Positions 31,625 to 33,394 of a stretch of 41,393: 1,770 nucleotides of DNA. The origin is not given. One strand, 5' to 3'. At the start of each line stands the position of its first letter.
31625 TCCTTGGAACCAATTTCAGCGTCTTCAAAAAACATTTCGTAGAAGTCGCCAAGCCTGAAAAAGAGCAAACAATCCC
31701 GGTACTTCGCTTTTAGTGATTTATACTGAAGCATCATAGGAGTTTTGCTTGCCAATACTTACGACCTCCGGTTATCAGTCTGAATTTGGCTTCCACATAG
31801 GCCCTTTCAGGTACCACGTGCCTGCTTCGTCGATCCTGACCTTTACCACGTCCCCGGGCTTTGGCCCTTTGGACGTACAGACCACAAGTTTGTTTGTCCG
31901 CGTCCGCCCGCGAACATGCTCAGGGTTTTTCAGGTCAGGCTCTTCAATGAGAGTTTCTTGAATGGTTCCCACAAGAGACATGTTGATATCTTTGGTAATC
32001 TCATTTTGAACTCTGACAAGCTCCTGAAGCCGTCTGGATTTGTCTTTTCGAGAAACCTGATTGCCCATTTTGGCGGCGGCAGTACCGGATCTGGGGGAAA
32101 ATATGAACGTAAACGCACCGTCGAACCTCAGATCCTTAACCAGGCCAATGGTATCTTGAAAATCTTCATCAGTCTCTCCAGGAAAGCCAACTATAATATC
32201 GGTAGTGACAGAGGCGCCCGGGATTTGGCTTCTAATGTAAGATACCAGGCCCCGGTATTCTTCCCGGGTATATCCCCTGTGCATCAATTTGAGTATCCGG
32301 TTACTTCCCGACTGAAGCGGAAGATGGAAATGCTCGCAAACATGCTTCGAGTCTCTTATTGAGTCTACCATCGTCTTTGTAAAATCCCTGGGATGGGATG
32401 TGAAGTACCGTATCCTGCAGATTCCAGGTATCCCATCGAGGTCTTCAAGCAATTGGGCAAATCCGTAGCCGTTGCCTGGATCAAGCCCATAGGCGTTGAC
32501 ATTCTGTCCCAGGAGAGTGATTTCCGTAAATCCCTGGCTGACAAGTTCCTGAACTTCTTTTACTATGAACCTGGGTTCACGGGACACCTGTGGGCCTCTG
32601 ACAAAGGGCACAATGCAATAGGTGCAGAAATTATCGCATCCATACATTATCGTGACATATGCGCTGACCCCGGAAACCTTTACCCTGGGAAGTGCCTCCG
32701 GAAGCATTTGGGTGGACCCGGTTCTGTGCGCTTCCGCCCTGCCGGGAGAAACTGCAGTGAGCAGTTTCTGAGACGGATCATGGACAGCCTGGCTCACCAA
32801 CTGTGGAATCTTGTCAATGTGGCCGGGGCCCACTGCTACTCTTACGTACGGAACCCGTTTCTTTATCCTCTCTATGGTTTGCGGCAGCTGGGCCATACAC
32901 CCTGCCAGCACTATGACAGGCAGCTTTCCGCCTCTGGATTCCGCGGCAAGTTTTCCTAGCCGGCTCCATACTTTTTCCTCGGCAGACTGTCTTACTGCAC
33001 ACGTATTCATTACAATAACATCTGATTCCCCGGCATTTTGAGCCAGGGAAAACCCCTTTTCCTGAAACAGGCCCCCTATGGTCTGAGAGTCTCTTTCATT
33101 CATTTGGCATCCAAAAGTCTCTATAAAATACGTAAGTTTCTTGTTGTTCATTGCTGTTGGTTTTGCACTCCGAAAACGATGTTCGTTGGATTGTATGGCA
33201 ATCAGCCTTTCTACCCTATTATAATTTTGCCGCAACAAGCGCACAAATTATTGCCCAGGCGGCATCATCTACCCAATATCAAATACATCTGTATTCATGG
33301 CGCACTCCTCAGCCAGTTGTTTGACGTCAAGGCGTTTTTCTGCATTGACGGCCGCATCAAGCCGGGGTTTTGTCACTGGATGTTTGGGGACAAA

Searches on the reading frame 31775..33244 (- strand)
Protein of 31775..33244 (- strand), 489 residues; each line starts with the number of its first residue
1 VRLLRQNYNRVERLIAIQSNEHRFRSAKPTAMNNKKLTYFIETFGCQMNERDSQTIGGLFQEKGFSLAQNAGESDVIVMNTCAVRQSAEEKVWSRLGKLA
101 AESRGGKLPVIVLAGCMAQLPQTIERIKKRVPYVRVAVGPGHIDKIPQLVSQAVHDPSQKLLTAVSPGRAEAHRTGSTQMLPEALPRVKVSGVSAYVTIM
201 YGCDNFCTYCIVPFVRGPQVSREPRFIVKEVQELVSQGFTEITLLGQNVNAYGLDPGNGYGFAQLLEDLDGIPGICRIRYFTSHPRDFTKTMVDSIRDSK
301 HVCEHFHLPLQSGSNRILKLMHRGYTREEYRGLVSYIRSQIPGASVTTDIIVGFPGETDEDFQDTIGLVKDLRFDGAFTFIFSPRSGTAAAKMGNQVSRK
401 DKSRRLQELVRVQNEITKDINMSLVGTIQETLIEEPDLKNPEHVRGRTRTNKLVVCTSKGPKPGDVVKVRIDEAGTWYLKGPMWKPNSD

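Call 35: search_protein_families(library=ncbifam, proteins=[window:31775-33244:-], max_evalue=1e-10)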
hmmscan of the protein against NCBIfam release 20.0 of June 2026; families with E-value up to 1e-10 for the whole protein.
window:31775-33244:- (489 aa): 9 families
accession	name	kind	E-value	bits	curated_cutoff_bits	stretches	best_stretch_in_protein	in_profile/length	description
TIGR00089.1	TIGR00089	subfamily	4.6e-140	467.2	251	1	38-481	1-429/429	MiaB/RimO family radical SAM methylthiotransferase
TIGR01574.1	miaB-methiolase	equivalog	1.9e-136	455.5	355.3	1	38-483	1-436/437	tRNA (N6-isopentenyl adenosine(37)-C2)-methylthiotransferase MiaB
NF010916.0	PRK14336.1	equivalog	1.5e-108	363.2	606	2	191-482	122-411/418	tRNA (N6-isopentenyl adenosine(37)-C2)-methylthiotransferase MiaB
TIGR01579.1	MiaB-like-C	equivalog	5e-94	315.9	357.05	1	41-448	1-392/416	tRNA (N(6)-L-threonylcarbamoyladenosine(37)-C(2))-methylthiotransferase MtaB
TIGR01125.1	TIGR01125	equivalog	9.3e-81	272.1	356.95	1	41-479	4-430/432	30S ribosomal protein S12 methylthiotransferase RimO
TIGR01578.1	MiaB-like-B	hypoth_equivalog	1.5e-78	264.4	314.7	1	39-481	2-418/421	tRNA (N(6)-L-threonylcarbamoyladenosine(37)-C(2))-methylthiotransferase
TIGR04014.1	B12_SAM_MJ_0865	equivalog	2.5e-28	99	360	1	54-400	15-364/434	methyl-coenzyme M reductase glutamine C-methyltransferase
TIGR04013.1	B12_SAM_MJ_1487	hypoth_equivalog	5.5e-21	74.8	251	1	92-410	59-373/382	TIGR04013 family B12-binding domain/radical SAM domain-containing protein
TIGR04479.1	bcpD_PhpK_rSAM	subfamily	1.9e-11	43.1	600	0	200-372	247-409/504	PhpK family radical SAM P-methyltransferase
